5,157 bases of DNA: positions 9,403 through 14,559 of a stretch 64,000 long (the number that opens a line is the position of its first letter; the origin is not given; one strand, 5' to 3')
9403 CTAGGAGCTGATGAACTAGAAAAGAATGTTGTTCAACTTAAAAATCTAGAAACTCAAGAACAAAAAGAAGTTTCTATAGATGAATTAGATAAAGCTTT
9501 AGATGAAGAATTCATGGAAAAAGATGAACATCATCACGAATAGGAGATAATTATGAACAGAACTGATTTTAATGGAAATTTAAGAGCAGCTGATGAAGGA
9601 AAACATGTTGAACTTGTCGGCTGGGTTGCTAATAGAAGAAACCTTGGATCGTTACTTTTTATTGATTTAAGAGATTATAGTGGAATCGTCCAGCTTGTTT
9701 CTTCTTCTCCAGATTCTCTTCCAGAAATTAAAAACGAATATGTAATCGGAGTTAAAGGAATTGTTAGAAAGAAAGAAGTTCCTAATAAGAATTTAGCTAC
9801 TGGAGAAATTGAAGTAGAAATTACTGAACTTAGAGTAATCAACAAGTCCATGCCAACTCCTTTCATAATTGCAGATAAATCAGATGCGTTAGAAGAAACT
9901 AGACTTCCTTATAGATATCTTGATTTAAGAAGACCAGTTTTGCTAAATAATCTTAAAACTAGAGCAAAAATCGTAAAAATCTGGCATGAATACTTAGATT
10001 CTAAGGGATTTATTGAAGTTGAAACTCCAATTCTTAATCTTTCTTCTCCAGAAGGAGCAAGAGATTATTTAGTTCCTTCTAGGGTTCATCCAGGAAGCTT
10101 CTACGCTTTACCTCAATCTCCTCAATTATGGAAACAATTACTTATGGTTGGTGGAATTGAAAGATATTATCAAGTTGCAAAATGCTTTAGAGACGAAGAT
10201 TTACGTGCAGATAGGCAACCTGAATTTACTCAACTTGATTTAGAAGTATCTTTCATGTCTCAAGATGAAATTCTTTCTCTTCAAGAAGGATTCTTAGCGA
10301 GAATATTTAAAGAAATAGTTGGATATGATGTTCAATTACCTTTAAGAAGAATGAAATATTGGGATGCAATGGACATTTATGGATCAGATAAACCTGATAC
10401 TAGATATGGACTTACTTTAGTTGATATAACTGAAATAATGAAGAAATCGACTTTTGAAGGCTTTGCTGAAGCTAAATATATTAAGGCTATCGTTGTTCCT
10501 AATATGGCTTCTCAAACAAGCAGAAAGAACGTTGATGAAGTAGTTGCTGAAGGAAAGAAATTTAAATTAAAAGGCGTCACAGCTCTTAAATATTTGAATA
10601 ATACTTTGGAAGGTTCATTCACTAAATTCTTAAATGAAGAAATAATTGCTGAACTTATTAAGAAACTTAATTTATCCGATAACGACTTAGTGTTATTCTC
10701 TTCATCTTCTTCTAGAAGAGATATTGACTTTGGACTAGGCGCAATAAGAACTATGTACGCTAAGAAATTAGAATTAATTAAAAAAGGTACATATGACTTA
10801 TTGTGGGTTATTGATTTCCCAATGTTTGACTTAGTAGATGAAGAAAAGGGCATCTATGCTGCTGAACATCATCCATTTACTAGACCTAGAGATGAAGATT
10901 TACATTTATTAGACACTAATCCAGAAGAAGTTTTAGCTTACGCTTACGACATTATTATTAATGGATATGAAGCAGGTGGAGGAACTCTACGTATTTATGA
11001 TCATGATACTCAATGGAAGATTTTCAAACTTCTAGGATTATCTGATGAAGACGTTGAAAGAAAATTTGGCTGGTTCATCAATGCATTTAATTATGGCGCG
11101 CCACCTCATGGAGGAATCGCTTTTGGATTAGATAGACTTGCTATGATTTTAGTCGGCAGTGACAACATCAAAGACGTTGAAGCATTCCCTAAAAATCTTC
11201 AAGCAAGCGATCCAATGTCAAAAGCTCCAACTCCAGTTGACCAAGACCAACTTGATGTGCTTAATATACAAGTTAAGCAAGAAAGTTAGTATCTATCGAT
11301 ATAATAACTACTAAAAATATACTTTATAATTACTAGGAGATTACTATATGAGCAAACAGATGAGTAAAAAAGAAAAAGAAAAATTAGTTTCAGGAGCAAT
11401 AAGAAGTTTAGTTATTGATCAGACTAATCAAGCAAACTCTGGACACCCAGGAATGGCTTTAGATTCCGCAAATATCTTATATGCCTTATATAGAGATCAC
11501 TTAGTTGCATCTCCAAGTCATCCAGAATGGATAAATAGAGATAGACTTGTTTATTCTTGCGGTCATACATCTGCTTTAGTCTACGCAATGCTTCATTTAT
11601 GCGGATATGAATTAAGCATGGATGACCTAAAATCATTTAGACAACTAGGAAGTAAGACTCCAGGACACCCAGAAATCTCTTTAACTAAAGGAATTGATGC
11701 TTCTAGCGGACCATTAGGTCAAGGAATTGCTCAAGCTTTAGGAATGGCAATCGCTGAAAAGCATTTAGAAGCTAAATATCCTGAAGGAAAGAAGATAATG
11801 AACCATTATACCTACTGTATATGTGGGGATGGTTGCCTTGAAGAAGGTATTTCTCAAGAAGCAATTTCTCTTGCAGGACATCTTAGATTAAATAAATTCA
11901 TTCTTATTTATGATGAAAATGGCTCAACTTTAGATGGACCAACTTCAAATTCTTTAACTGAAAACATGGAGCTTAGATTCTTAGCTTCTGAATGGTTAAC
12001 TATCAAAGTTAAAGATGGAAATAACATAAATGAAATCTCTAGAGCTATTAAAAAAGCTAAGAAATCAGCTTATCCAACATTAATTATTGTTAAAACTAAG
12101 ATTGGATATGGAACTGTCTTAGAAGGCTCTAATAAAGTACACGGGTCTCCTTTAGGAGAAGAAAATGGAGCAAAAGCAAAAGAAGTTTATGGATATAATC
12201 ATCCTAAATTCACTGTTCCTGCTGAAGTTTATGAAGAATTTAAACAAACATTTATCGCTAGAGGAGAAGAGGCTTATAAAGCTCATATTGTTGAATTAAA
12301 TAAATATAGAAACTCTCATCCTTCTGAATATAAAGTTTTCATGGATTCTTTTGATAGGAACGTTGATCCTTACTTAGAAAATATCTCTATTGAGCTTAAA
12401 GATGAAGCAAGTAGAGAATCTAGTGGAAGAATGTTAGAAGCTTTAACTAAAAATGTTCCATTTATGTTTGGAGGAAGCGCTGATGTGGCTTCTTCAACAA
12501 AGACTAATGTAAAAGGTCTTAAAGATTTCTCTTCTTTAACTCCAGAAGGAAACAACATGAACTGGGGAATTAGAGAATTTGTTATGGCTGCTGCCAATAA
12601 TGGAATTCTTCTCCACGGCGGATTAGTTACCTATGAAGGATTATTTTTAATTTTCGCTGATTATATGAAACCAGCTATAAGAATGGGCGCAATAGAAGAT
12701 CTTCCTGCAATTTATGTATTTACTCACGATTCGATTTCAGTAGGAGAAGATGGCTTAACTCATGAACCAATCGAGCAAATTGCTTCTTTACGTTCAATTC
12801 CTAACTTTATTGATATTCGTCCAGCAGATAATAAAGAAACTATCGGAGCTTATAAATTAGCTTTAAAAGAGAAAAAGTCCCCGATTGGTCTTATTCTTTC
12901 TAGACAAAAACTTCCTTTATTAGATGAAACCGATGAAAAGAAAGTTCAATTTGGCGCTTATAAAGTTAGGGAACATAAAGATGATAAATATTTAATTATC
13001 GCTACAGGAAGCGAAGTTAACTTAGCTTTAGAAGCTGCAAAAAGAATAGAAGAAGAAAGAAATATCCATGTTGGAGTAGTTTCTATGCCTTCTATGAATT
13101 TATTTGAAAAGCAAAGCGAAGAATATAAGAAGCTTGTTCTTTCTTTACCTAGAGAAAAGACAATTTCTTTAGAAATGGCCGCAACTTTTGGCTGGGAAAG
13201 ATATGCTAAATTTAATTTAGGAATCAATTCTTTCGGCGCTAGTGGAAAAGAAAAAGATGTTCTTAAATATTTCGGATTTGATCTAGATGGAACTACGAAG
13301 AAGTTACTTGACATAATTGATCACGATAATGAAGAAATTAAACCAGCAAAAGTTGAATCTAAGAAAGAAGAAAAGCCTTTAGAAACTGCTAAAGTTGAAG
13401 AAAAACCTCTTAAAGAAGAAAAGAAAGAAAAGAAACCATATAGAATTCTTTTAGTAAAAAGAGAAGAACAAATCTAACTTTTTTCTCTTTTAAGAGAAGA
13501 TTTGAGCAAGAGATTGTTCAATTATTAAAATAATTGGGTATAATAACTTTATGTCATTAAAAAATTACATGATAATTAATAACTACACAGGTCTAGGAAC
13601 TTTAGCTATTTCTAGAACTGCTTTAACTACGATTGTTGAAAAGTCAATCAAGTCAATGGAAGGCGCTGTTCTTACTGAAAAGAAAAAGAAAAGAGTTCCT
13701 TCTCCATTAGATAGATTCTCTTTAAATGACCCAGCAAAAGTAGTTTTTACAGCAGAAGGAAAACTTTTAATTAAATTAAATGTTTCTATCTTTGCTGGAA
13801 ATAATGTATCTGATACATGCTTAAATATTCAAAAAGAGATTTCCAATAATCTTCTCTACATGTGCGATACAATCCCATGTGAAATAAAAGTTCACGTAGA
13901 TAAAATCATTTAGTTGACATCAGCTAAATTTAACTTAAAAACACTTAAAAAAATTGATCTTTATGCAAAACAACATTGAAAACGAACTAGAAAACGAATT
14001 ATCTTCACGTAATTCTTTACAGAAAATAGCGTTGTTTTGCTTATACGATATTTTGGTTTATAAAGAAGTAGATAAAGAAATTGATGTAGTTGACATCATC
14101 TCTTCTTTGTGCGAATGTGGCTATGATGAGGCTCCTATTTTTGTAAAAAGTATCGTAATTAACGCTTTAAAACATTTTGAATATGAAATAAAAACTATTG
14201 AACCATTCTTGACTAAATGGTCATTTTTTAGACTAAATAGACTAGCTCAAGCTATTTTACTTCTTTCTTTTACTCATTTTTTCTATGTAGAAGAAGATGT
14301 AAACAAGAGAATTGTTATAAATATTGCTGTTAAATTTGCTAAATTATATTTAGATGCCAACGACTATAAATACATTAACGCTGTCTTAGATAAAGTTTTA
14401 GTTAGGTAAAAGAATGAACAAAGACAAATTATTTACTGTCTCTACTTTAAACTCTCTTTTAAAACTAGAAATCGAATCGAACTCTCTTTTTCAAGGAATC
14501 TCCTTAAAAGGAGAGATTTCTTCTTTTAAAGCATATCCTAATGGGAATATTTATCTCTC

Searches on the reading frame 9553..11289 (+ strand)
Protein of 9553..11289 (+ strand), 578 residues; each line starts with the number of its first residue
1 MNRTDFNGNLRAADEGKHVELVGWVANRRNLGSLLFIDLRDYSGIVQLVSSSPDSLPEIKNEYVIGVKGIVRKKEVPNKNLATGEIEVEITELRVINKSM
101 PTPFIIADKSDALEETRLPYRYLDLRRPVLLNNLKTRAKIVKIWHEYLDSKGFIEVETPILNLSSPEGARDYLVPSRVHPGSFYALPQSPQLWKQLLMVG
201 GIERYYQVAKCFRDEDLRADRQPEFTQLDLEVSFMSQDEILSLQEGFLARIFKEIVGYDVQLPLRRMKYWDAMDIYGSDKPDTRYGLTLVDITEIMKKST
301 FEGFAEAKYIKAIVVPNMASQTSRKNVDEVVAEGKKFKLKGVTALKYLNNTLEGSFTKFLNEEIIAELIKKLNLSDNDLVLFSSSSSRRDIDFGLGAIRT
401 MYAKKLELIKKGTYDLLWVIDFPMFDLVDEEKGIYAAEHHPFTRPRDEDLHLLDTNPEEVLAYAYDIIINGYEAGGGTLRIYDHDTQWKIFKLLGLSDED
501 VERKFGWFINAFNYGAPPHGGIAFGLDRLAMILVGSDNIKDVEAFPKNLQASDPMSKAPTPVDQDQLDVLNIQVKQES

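Call 56: search_protein_families(library=pfam, proteins=[window:9553-11289:+], max_evalue=0.00001)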
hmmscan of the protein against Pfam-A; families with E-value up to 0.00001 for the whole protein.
window:9553-11289:+ (578 aa): 3 families
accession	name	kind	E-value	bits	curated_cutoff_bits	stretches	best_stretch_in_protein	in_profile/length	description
PF00152.25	tRNA-synt_2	-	1.1e-116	389.6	25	1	114-548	2-307/308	tRNA synthetases class II (D, K and N)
PF02938.19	GAD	-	6.8e-14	52.3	23.4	1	307-385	8-86/95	GAD domain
PF01336.31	tRNA_anti-codon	-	1.2e-13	51.2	27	1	19-96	1-75/75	OB-fold nucleic acid binding domain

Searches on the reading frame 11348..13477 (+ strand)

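Call 56: search_protein_families(library=pfam, proteins=[window:11348-13477:+], max_evalue=0.00001)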
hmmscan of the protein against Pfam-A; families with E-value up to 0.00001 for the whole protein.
window:11348-13477:+ (709 aa): 5 families
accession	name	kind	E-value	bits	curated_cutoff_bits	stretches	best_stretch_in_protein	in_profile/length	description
PF00456.26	Transketolase_N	-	3.2e-117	391.7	22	1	13-335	4-329/334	Transketolase, thiamine diphosphate binding domain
PF02779.29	Transket_pyr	-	6e-44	150.2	27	1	355-523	5-173/174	Transketolase, pyrimidine binding domain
PF22613.1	Transketolase_C_1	-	9.4e-32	110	27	1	536-645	1-113/113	Transketolase-like TK C-terminal domain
PF02780.25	Transketolase_C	-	8.9e-10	39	25.9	1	541-645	5-120/124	Transketolase, C-terminal domain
PF13292.11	DXP_synthase_N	-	1.1e-07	31.9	21.2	1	3-193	11-174/274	1-deoxy-D-xylulose-5-phosphate synthase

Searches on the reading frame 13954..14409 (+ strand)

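Call 72: search_protein_families(library=pfam, proteins=[window:13954-14409:+], max_evalue=0.00001)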
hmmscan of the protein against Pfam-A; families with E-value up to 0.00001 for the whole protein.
window:13954-14409:+ (151 aa): 1 family
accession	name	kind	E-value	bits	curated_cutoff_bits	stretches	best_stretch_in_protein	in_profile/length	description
PF01029.23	NusB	-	3e-14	54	23.1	1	61-148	45-131/133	NusB family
